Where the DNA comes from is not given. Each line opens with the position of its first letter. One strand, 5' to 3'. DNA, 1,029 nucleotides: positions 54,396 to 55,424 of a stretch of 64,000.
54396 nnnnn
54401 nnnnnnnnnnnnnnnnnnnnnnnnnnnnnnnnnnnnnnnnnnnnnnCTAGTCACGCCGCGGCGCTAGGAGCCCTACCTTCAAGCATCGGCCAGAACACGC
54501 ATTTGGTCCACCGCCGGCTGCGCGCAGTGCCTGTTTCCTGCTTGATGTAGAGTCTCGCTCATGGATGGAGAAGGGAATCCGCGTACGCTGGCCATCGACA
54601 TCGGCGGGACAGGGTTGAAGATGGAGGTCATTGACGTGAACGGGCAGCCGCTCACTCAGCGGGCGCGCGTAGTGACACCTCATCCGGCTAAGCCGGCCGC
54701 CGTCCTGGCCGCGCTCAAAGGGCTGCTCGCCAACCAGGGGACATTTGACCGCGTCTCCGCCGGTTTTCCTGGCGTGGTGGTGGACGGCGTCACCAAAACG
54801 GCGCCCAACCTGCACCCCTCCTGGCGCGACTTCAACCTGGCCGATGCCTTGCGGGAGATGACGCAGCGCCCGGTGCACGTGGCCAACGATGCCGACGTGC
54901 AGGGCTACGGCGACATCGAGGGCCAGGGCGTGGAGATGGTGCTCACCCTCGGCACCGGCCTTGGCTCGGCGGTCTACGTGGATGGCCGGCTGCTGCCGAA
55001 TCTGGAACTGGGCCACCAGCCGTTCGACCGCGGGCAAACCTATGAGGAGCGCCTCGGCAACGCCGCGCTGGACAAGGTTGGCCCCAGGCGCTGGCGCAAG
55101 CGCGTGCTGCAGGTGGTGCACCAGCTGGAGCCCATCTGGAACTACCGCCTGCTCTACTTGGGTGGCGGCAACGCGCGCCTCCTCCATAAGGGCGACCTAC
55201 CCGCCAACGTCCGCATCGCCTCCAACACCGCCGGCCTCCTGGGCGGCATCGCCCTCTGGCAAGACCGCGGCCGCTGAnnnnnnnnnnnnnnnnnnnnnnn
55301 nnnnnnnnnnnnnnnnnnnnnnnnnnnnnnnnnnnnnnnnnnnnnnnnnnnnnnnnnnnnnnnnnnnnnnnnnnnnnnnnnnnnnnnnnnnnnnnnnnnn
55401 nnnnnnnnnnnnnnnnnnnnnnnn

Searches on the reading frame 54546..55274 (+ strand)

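Call 43: search_protein_families(library=pfam, proteins=[window:54546-55274:+], max_evalue=0.00001)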
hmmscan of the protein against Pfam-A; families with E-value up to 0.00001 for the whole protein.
window:54546-55274:+ (243 aa): 1 family
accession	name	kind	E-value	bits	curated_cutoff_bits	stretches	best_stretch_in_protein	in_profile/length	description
PF00480.26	ROK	-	2.6e-16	60.5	22.9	1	15-151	2-146/294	ROK family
